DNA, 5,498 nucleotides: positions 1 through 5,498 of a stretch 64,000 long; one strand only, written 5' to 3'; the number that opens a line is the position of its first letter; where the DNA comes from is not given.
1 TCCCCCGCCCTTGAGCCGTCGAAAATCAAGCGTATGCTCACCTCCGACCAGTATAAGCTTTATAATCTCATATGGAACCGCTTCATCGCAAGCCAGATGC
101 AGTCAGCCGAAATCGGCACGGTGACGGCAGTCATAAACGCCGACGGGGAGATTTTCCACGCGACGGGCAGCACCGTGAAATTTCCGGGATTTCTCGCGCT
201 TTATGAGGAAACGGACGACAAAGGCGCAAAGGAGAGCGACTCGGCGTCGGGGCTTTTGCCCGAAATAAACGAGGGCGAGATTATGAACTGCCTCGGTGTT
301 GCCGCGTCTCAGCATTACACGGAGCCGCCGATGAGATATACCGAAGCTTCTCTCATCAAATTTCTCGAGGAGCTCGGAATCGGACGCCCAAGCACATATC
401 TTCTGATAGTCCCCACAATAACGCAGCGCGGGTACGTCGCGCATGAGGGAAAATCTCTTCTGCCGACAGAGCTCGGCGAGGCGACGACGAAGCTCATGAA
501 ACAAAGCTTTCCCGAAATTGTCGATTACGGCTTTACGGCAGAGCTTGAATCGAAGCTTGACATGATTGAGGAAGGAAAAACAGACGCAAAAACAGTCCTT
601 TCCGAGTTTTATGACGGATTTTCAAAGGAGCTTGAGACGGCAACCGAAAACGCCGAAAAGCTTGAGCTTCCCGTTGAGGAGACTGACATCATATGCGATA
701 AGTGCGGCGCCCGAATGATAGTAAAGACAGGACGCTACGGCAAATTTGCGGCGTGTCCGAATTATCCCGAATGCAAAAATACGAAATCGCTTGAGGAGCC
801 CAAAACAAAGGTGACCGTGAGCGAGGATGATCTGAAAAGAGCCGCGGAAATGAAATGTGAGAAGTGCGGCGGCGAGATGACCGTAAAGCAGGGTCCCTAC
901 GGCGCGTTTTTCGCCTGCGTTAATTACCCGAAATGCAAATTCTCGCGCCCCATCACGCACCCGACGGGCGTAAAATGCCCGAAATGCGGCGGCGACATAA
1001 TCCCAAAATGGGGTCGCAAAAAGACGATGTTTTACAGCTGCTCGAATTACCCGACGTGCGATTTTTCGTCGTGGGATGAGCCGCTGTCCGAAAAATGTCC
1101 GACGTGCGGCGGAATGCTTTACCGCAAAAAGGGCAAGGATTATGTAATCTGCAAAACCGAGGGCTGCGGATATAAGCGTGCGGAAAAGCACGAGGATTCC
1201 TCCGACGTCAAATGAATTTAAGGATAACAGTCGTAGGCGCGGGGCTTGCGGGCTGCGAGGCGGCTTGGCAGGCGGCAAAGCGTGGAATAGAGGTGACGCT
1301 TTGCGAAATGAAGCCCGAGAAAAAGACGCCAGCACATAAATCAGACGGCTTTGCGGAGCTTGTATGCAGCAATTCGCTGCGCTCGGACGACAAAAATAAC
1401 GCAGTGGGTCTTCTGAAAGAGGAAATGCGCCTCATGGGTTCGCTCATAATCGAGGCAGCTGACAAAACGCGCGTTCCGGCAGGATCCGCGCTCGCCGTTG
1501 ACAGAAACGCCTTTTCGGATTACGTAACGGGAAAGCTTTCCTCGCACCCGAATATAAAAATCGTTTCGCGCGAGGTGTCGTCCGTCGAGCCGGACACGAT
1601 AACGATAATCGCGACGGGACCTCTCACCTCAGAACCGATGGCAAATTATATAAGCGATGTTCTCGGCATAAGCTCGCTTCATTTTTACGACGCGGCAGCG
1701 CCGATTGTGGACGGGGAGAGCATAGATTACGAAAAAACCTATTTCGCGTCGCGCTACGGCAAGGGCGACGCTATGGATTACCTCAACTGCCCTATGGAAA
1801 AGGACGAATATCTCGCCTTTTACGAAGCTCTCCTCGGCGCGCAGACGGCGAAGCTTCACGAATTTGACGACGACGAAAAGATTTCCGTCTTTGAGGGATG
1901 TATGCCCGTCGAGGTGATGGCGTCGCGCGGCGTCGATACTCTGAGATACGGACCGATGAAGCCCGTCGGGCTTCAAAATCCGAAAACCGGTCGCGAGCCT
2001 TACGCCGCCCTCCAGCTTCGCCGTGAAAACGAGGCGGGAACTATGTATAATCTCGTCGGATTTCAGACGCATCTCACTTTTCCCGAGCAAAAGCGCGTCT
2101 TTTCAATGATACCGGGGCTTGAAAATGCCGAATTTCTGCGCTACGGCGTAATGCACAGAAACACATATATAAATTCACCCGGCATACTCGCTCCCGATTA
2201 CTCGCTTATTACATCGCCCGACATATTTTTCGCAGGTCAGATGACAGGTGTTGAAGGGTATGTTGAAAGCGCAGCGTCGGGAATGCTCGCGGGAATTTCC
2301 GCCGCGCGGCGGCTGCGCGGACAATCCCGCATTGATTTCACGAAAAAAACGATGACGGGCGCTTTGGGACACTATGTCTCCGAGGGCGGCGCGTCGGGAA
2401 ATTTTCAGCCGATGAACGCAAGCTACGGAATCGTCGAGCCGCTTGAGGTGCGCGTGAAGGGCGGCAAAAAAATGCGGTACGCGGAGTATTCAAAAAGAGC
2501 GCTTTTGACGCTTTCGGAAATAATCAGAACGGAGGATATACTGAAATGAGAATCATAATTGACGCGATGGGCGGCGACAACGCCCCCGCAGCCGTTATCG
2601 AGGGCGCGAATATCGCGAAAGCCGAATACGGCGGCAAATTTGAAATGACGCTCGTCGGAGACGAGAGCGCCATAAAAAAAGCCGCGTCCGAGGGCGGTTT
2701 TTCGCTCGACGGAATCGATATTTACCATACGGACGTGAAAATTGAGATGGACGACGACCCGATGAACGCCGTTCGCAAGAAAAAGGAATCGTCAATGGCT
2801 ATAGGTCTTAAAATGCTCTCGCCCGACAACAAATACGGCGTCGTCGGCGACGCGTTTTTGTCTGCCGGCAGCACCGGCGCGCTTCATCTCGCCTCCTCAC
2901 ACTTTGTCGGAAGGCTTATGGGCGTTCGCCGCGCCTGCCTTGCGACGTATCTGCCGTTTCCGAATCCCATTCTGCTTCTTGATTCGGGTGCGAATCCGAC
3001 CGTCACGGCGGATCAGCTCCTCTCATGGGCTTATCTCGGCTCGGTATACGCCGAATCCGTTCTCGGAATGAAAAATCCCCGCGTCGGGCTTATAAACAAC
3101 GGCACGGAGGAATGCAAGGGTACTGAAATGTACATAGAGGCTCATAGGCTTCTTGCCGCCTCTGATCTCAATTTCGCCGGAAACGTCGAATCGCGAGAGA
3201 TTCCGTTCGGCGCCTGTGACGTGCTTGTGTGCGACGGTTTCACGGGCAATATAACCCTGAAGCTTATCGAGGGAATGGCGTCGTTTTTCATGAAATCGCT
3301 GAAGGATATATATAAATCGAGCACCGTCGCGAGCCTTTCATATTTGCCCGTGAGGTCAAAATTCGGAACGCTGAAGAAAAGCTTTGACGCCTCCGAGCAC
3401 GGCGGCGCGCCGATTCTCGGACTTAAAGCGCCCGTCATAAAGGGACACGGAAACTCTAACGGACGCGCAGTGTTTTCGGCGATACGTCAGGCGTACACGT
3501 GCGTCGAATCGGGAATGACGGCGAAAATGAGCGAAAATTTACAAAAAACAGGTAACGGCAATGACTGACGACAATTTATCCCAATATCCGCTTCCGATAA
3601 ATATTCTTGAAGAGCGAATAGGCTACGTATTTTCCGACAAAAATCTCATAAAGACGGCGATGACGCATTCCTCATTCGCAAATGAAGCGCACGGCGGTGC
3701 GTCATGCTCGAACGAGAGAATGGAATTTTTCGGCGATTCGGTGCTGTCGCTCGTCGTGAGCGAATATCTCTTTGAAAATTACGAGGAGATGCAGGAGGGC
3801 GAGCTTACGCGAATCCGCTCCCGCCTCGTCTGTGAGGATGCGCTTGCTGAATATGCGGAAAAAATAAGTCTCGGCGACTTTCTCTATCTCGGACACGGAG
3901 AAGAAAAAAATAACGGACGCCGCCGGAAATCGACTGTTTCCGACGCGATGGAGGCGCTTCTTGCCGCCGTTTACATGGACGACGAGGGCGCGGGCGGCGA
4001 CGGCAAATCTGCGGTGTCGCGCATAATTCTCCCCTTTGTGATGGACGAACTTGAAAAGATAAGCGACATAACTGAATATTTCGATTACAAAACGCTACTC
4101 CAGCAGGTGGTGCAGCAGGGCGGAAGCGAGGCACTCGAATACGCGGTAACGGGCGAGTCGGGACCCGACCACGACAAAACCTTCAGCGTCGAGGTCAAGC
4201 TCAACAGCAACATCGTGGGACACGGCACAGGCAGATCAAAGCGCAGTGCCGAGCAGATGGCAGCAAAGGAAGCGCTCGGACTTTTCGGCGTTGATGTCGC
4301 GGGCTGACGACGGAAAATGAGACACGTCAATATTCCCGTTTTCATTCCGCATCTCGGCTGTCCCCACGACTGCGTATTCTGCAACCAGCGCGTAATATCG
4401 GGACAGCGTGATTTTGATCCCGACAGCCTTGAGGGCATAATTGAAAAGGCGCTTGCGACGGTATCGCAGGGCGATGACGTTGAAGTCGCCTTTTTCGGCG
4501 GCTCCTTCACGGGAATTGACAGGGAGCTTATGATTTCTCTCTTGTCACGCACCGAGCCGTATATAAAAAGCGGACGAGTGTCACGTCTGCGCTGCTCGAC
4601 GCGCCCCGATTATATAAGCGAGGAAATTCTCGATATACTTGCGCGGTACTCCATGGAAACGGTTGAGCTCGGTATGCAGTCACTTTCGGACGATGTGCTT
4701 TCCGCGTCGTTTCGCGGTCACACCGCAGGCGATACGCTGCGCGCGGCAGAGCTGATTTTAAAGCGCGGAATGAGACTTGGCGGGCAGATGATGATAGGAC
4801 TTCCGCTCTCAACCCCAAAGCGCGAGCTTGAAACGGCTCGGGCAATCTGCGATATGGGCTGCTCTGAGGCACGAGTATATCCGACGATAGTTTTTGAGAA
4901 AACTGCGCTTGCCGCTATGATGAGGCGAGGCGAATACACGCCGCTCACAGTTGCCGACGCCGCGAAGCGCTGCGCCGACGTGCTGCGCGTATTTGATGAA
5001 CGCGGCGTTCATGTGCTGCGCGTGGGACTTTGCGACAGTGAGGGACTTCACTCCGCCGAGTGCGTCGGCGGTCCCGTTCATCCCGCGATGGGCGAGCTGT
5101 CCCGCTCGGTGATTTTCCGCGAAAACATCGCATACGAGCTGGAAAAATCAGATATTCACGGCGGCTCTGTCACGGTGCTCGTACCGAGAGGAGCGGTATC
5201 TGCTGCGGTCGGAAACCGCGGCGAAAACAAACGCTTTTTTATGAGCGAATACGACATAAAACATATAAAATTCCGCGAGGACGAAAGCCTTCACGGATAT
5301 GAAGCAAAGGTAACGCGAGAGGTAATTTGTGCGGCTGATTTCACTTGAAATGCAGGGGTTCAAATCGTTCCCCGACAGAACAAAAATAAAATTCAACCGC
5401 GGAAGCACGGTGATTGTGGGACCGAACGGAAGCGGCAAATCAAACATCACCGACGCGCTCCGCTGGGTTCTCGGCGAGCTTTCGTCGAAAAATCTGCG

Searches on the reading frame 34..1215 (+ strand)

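Call 75: search_protein_families(library=pfam, max_evalue=0.00001, proteins=[window:34-1215:+])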
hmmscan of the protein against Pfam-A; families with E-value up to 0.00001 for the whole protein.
window:34-1215:+ (393 aa): 3 families
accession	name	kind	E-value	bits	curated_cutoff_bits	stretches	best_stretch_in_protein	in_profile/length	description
PF01131.25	Topoisom_bac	-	1e-53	183.3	35.1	1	3-189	231-410/411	DNA topoisomerase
PF01396.24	Zn_ribbon_Top1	-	1e-43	147.3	32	3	219-254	2-37/39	Topoisomerase DNA binding C4 zinc finger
PF13408.12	Zn_ribbon_recom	-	3.4e-09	37.4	25.3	0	313-349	6-46/58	Recombinase zinc beta ribbon domain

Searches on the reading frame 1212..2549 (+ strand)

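Call 75: search_protein_families(library=pfam, max_evalue=0.00001, proteins=[window:1212-2549:+])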
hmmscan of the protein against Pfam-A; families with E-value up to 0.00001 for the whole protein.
window:1212-2549:+ (445 aa): 4 families
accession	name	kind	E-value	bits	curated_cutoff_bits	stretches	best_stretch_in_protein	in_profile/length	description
PF01134.28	GIDA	-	2.6e-102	343.2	22.1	1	5-371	2-390/391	Glucose inhibited division protein A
PF01266.30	DAO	-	7.6e-08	32.7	27.9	1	4-81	1-77/353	FAD dependent oxidoreductase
PF00890.30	FAD_binding_2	-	1.9e-06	27.8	20.4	1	7-58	4-56/414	FAD binding domain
PF13450.12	NAD_binding_8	-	2.2e-06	28.3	21.9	0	7-35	1-29/68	NAD(P)-binding Rossmann-like domain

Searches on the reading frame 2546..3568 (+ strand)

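Call 75: search_protein_families(library=pfam, max_evalue=0.00001, proteins=[window:2546-3568:+])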
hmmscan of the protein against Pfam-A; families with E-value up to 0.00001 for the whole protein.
window:2546-3568:+ (340 aa): 1 family
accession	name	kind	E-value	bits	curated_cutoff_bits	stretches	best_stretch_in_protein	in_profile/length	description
PF02504.20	FA_synthesis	-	2.4e-84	283.6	29.1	1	1-325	1-322/324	Fatty acid synthesis protein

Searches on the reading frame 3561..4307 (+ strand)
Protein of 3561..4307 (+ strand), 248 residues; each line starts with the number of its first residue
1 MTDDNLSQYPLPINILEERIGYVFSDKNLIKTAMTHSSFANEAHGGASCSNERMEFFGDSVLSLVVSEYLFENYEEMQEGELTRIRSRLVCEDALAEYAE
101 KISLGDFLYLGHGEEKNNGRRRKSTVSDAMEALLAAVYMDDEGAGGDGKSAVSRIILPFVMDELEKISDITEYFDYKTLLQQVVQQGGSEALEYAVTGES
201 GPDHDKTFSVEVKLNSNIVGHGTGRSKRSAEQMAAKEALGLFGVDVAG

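Call 75: search_protein_families(library=pfam, max_evalue=0.00001, proteins=[window:3561-4307:+])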
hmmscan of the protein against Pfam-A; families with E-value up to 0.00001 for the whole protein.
window:3561-4307:+ (248 aa): 4 families
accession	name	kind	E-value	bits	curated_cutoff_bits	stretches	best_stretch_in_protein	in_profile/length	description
PF14622.11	Ribonucleas_3_3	-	1.9e-35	122.3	35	1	26-141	1-111/128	Ribonuclease-III-like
PF00636.31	Ribonuclease_3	-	3.3e-24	86.1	27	1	52-141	1-101/102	Ribonuclease III domain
PF00035.32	dsrm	-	1.4e-15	58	23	1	176-239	1-63/66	Double-stranded RNA binding motif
PF22935.1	RM44_endonuclase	-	4.7e-07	30.4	27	1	17-136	10-138/139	Large ribosomal subunit protein mL44, endonuclease domain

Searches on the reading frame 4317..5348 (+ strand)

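Call 75: search_protein_families(library=pfam, max_evalue=0.00001, proteins=[window:4317-5348:+])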
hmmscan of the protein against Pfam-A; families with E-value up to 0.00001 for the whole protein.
window:4317-5348:+ (343 aa): 2 families
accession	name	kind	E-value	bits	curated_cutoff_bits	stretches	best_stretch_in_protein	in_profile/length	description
PF04055.27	Radical_SAM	-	1.9e-19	70.9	29.5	1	11-168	3-157/166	Radical SAM superfamily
PF16199.10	Radical_SAM_C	-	1.4e-12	48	31.9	1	185-261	4-76/85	Radical_SAM C-terminal domain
